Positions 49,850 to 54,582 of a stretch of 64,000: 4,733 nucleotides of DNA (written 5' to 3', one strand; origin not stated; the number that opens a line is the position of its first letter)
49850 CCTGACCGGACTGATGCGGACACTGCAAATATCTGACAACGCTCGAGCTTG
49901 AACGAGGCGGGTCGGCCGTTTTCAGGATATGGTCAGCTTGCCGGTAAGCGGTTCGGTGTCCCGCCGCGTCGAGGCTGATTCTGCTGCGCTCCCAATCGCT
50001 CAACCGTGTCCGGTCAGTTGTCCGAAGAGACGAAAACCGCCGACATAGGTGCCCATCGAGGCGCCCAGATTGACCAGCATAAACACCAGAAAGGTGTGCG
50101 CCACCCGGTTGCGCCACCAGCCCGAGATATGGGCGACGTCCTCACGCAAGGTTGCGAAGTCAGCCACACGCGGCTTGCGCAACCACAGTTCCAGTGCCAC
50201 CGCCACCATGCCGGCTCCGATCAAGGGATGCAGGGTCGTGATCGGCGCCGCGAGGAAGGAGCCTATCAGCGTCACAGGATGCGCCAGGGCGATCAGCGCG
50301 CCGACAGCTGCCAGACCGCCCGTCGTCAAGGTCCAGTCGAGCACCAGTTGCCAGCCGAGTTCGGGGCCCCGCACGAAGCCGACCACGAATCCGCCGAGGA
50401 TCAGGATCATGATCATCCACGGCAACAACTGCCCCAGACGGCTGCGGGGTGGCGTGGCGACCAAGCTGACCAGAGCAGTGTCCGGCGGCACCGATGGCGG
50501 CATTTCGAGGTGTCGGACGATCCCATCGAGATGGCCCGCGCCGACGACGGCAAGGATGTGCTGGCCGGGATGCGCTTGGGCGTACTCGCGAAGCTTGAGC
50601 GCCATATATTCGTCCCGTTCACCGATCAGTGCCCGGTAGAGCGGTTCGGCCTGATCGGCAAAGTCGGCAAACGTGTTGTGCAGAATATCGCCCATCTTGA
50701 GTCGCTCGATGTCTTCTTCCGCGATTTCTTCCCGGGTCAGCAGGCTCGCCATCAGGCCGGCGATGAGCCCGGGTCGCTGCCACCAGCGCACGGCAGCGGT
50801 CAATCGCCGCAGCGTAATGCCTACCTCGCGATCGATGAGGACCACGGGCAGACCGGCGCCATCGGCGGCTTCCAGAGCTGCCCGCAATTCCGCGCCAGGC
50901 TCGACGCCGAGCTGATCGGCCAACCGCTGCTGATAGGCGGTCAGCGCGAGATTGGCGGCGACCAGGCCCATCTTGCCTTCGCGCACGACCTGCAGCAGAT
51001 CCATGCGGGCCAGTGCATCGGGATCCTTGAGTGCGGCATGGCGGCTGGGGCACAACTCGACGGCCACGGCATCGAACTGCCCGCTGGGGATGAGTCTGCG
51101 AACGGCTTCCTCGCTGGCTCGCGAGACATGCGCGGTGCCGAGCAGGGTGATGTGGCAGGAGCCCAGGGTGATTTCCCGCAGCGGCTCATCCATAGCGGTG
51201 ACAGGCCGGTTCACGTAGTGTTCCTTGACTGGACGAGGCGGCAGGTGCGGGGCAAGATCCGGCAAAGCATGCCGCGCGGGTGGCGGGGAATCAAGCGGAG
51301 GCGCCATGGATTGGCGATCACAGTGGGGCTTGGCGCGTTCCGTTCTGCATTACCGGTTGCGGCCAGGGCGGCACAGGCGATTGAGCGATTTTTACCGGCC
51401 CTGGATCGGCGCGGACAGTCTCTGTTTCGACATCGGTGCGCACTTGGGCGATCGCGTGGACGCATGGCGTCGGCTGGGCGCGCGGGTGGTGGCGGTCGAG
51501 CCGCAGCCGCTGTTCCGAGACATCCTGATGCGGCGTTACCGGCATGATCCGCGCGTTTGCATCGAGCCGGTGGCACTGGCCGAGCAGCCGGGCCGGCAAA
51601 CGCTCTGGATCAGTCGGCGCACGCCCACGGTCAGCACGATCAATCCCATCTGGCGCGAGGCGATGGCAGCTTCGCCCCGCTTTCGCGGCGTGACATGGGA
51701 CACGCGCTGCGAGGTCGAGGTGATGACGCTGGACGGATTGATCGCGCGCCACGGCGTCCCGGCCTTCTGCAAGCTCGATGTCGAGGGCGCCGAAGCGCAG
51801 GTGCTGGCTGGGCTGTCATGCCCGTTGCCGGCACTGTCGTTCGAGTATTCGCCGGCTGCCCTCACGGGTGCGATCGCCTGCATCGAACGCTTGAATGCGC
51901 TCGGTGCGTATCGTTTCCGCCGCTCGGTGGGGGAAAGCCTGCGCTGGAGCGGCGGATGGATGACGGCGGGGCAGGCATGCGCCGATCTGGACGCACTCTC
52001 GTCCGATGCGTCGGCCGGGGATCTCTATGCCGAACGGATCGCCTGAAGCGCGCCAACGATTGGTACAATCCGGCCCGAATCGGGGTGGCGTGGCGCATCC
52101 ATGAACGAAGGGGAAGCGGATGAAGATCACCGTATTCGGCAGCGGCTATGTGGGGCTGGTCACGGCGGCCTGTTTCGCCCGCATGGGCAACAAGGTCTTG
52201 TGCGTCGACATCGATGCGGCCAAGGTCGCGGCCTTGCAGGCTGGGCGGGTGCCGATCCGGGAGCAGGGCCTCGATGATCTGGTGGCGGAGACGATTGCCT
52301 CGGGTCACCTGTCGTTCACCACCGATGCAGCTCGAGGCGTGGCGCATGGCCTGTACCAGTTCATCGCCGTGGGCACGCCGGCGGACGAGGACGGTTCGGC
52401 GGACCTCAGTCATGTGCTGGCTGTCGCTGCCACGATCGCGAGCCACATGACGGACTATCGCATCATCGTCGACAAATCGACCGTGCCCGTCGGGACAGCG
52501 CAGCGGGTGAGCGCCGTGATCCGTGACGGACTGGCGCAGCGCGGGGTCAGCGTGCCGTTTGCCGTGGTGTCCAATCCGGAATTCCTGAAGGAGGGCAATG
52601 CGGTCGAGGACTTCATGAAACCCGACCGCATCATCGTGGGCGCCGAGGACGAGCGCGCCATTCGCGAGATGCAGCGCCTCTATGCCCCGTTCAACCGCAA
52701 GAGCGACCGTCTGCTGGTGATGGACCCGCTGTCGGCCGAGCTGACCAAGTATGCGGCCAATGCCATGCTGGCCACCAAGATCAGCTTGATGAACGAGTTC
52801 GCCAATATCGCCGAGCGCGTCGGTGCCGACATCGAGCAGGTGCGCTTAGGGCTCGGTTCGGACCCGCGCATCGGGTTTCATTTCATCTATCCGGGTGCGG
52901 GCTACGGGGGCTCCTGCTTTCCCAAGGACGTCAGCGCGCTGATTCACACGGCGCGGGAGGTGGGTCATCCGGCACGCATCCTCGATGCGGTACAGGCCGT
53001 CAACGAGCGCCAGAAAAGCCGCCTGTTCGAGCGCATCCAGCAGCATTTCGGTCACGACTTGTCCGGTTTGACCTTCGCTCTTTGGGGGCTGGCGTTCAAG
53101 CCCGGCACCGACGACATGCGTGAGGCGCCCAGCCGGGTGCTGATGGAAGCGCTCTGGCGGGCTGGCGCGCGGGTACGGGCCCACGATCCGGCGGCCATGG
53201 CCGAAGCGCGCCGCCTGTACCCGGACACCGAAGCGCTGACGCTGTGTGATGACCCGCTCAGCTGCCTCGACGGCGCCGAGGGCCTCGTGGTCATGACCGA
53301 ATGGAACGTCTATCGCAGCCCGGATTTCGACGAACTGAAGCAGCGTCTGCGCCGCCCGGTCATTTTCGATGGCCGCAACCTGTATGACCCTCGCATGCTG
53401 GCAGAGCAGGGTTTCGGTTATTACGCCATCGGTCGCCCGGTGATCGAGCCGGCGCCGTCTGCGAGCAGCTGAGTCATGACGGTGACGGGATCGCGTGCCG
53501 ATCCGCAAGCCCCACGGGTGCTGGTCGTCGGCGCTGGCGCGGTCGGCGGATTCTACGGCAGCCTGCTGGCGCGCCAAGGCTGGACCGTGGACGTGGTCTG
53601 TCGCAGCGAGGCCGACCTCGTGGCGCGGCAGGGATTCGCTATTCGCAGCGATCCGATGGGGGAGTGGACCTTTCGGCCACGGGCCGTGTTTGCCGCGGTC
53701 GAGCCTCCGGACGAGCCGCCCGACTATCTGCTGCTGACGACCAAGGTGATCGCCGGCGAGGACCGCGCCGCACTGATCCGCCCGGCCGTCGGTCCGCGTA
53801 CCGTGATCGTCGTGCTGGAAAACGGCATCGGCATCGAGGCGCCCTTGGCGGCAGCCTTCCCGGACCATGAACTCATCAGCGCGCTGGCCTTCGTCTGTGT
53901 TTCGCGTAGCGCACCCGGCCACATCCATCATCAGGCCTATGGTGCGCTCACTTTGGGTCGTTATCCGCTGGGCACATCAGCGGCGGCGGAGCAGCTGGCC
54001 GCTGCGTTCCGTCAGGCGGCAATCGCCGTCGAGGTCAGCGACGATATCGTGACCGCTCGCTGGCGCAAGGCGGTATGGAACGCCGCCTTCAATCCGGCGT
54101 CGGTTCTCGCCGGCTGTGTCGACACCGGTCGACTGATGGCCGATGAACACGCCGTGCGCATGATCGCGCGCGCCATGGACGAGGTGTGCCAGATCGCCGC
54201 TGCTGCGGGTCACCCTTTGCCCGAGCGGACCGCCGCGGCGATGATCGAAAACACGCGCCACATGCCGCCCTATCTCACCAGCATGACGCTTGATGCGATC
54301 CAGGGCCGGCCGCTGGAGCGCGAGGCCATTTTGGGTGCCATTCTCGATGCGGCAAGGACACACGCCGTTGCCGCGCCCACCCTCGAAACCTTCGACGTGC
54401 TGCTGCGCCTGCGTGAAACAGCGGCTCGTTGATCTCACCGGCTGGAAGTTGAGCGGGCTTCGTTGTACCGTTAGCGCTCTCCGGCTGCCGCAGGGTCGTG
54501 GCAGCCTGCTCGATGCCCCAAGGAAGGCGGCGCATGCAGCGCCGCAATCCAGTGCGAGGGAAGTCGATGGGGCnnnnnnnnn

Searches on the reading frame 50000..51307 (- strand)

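Call 31: search_protein_families(library=pfam, proteins=[window:50000-51307:-])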
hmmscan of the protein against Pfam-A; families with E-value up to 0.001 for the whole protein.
window:50000-51307:- (435 aa): 1 family
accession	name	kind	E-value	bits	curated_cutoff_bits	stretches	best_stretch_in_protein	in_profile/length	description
PF01963.22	TraB_PrgY_gumN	-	3.5e-25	89.8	26.8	1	45-268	4-252/263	TraB/PrgY/gumN family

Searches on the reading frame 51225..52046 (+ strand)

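Call 31: search_protein_families(library=pfam, proteins=[window:51225-52046:+])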
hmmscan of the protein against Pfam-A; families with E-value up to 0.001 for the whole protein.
window:51225-52046:+ (273 aa): 1 family
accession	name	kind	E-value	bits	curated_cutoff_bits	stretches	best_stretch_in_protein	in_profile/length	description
PF05050.19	Methyltransf_21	-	3.2e-13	50.6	22.7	1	69-196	1-131/173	Methyltransferase FkbM domain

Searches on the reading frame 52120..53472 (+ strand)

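Call 31: search_protein_families(library=pfam, proteins=[window:52120-53472:+])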
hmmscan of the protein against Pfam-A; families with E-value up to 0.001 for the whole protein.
window:52120-53472:+ (450 aa): 3 families
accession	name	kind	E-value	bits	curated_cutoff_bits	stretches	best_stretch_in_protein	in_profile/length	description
PF03721.20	UDPG_MGDP_dh_N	-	1.2e-61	208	27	1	1-186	1-186/187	UDP-glucose/GDP-mannose dehydrogenase family, NAD binding domain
PF00984.24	UDPG_MGDP_dh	-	5.6e-38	129.4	25.4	1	205-296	2-93/94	UDP-glucose/GDP-mannose dehydrogenase family, central domain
PF03720.21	UDPG_MGDP_dh_C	-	4.6e-31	107.7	30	1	320-424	1-103/103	UDP-glucose/GDP-mannose dehydrogenase family, UDP binding domain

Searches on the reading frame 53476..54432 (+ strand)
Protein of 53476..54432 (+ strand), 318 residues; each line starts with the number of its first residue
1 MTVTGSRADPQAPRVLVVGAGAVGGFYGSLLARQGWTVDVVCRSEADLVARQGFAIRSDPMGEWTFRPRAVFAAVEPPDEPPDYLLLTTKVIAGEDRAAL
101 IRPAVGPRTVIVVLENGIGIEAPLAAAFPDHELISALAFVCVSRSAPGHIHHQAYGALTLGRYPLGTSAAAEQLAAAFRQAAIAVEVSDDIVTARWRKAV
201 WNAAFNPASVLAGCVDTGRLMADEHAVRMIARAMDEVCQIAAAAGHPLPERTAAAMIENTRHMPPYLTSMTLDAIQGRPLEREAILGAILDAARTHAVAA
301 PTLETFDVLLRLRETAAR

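Call 31: search_protein_families(library=pfam, proteins=[window:53476-54432:+])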
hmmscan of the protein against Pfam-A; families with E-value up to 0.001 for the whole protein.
window:53476-54432:+ (318 aa): 2 families
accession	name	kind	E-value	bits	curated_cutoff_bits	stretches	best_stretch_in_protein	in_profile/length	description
PF02558.23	ApbA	-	3.9e-35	121.1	22.2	1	15-163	1-148/150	Ketopantoate reductase PanE/ApbA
PF08546.17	ApbA_C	-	1e-29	103.9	22.7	1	190-312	1-123/125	Ketopantoate reductase PanE/ApbA C terminal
